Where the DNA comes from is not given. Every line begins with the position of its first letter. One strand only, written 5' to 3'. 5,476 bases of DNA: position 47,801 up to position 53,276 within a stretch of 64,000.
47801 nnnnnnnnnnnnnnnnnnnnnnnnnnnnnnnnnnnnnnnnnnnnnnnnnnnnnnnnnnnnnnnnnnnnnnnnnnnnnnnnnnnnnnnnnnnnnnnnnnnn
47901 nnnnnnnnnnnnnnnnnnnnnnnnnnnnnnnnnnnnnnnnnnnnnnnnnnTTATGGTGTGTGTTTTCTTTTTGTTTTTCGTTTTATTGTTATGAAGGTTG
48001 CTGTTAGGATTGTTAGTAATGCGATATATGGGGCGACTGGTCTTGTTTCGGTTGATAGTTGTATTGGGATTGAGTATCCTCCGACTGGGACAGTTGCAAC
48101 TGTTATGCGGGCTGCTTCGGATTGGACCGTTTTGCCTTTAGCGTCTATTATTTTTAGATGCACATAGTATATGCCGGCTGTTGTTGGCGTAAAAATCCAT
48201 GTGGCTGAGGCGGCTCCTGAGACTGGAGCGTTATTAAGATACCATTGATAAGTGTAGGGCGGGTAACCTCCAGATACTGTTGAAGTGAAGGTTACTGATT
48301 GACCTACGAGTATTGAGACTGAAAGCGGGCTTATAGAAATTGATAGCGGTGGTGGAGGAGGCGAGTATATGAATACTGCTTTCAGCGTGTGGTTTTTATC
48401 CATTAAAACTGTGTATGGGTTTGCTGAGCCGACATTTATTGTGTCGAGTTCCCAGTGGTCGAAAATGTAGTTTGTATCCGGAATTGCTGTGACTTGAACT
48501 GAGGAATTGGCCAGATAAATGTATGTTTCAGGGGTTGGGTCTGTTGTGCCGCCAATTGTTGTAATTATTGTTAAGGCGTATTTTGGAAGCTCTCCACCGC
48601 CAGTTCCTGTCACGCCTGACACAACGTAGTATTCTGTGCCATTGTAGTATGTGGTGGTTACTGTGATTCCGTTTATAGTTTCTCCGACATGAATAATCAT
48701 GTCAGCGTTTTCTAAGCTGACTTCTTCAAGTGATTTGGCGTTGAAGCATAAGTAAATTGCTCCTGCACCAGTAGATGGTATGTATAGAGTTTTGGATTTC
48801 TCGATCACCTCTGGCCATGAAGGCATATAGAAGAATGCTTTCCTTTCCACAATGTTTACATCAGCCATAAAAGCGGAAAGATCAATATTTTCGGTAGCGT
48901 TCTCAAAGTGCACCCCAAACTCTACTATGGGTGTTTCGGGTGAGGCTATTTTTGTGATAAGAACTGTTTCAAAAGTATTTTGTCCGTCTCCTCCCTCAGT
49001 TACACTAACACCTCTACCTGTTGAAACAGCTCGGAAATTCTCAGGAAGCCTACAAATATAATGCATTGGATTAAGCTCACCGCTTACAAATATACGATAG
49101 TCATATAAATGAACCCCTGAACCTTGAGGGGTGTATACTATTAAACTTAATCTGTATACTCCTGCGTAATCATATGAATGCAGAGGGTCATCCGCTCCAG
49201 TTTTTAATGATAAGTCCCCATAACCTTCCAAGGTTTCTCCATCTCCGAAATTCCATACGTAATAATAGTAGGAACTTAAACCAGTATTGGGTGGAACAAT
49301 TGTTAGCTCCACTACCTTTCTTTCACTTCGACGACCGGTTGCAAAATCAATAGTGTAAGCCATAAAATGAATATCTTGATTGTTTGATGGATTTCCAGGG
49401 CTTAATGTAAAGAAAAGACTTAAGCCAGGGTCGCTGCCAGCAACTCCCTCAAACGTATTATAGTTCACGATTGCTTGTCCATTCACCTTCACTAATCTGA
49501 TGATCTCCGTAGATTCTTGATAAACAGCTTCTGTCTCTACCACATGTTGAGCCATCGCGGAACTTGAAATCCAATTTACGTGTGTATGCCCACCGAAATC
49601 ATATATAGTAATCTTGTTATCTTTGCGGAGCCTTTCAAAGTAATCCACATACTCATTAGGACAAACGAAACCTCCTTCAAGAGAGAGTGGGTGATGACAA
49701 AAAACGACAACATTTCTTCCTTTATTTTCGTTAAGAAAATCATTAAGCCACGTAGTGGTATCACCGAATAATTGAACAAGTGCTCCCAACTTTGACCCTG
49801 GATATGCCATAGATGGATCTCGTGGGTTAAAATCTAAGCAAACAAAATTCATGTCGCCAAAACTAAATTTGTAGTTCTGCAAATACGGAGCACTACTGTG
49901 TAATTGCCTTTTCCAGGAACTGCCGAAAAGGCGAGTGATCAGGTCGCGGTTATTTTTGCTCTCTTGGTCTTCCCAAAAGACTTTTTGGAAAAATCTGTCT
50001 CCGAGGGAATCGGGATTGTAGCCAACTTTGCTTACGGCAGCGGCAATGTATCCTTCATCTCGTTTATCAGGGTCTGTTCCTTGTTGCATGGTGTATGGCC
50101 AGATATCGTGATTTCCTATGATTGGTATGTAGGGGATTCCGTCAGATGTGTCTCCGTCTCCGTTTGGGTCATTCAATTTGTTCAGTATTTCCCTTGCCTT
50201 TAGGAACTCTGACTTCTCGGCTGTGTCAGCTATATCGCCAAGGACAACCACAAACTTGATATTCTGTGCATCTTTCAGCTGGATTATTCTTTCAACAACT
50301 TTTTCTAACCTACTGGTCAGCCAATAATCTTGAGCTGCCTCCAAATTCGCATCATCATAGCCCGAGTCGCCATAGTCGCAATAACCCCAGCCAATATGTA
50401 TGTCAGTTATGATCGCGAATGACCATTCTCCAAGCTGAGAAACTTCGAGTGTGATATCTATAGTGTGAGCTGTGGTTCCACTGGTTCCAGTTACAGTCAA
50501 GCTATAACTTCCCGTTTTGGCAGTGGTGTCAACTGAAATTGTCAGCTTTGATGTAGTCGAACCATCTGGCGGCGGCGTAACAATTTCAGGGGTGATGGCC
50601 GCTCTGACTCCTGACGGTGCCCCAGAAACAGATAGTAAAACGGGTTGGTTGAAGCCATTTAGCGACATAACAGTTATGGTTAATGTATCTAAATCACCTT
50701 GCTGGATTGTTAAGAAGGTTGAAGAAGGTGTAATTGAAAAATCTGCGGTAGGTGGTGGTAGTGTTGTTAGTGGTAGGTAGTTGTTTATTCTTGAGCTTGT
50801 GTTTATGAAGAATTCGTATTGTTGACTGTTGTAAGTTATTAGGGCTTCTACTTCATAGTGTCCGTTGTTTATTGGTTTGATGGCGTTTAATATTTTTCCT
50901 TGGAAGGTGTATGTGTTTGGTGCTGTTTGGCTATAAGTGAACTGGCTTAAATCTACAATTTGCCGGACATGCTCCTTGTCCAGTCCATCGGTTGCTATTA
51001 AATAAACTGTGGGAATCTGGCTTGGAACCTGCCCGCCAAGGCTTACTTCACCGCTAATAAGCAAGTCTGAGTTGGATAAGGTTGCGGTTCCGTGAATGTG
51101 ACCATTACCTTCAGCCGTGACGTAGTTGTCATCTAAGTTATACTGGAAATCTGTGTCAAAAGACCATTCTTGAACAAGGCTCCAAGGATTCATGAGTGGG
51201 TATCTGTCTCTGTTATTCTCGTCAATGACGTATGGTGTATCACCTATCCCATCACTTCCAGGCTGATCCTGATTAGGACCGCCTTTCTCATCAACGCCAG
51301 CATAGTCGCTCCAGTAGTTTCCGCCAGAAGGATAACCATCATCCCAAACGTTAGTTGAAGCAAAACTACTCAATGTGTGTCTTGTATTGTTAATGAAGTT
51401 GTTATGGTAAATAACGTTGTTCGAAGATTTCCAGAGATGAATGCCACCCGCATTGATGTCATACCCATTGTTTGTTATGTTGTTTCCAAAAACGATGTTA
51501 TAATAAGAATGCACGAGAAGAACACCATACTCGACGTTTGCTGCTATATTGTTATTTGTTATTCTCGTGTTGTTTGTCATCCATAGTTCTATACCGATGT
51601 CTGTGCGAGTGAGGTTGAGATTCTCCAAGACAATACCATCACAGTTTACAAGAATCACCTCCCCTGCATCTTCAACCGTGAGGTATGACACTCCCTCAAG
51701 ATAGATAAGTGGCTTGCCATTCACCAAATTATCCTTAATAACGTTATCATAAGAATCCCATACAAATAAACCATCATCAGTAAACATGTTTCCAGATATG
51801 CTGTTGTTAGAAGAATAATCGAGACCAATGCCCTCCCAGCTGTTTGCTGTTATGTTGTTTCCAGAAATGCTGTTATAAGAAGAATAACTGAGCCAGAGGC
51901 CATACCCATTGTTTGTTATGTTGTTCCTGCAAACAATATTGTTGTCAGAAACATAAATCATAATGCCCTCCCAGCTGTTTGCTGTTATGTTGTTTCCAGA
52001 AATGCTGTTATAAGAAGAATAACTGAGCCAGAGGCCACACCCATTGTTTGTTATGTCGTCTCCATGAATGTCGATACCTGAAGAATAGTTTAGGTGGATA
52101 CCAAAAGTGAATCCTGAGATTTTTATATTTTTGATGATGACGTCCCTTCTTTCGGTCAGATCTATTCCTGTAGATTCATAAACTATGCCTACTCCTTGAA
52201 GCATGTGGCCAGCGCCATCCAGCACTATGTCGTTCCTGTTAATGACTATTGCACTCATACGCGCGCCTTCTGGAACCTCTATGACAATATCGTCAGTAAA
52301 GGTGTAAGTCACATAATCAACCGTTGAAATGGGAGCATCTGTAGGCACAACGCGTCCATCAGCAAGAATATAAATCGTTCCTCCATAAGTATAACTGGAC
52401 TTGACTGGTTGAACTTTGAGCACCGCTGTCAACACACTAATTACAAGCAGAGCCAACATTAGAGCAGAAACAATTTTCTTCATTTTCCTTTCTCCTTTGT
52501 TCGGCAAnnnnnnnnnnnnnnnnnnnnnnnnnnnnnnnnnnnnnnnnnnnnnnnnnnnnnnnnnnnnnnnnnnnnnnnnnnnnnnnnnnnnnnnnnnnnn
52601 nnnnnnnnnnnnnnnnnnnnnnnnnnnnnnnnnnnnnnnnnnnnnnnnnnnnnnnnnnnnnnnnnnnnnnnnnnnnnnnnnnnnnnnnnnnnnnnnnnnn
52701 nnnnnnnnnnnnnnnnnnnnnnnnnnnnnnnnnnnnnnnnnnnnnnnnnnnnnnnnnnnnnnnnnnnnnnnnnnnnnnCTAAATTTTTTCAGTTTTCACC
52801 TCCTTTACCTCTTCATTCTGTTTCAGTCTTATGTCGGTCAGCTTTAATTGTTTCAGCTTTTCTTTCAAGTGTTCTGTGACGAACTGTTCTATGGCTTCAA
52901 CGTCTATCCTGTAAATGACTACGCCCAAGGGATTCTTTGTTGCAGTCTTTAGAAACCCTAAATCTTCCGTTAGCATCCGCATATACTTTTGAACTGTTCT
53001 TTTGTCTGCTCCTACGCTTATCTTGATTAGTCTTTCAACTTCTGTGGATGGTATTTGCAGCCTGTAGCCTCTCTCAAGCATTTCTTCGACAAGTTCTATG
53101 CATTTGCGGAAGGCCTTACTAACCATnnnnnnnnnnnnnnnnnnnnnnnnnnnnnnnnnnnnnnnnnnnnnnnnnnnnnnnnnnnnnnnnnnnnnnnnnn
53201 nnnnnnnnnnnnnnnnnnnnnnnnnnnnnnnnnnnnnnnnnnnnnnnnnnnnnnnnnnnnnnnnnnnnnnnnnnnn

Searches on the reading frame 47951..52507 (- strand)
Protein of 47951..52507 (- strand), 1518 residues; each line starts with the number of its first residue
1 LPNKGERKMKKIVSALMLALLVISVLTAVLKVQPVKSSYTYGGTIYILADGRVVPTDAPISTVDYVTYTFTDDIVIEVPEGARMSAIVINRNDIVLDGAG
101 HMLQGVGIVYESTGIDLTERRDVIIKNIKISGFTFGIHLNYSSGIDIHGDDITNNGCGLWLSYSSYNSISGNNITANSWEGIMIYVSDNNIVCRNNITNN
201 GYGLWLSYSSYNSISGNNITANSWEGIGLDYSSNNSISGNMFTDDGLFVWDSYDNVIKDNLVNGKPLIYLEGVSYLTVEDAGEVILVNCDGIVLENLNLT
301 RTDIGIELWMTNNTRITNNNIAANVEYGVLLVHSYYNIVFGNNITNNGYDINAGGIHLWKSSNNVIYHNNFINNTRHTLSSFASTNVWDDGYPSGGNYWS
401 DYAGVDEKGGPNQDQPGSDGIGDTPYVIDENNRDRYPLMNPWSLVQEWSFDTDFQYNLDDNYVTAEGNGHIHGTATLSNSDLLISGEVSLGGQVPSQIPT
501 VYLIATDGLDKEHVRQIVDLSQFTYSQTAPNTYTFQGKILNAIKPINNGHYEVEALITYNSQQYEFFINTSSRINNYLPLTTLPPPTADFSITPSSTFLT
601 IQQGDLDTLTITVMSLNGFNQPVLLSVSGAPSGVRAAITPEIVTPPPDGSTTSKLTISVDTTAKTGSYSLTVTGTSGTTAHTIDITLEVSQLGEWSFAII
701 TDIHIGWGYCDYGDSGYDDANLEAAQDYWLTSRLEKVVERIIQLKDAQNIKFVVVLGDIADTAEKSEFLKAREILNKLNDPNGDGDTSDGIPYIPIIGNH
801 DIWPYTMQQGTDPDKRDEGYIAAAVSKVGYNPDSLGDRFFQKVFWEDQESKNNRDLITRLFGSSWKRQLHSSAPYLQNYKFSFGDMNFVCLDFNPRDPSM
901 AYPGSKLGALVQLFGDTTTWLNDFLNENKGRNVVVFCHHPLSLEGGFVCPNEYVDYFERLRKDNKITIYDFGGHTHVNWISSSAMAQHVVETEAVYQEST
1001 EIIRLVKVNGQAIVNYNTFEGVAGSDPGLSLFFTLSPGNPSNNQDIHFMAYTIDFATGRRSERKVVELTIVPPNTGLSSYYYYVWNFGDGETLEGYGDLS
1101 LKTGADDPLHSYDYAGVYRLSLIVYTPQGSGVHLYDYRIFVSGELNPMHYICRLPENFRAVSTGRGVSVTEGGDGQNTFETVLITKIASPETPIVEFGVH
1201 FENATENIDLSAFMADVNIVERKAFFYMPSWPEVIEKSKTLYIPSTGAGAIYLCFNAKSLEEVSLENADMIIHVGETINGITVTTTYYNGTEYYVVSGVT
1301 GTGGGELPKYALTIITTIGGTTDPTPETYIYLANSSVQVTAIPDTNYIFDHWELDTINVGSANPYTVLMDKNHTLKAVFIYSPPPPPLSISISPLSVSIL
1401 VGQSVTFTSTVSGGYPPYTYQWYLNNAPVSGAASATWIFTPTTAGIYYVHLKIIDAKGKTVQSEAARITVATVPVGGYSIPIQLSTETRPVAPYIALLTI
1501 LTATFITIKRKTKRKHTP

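Call 14: search_protein_families(library=pfam, proteins=[window:47951-52507:-], max_evalue=0.01)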
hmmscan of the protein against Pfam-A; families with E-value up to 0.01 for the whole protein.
window:47951-52507:- (1518 aa): 7 families
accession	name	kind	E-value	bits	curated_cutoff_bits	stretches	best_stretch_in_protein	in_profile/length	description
PF05048.19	NosD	-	5.8e-40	137.4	23.6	2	94-243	19-170/212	Periplasmic copper-binding protein (NosD)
PF13229.12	Beta_helix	-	4.2e-28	98.4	25.9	3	91-217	23-156/158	Right handed beta helix region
PF18998.6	Flg_new_2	-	5.5e-08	33.1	23.6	1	1310-1380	1-70/73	Divergent InlB B-repeat domain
PF13927.12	Ig_3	-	6.5e-07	30.2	30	1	1389-1430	3-43/78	Immunoglobulin domain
PF00801.26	PKD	-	2.2e-05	24.8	23.5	1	1396-1460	8-72/80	PKD domain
PF18911.6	PKD_4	-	0.001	19.5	27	1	1075-1130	29-74/85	PKD domain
PF07679.22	I-set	-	0.0014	19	23.7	0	1390-1431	3-43/90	Immunoglobulin I-set domain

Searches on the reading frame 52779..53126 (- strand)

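Call 35: search_protein_families(library=pfam, proteins=[window:52779-53126:-], max_evalue=1)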
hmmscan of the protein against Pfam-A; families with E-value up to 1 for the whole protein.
window:52779-53126:- (115 aa): 5 families
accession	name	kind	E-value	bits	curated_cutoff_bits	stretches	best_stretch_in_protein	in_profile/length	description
PF03232.19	COQ7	-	0.00056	20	23.5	1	49-107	66-126/169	Ubiquinone biosynthesis protein COQ7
PF08343.15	RNR_N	-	0.033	14.6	29.4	1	72-101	19-48/82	Ribonucleotide reductase N-terminal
PF24739.1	DUF7690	-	0.036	14.9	25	1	48-109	17-65/84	Domain of unknown function (DUF7690)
PF16805.11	Trans_coact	-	0.076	13.3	25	1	73-103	35-65/73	Phage late-transcription coactivator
PF01656.29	CbiA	-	0.17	12.3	25.4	1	44-111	54-119/125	CobQ/CobB/MinD/ParA nucleotide binding domain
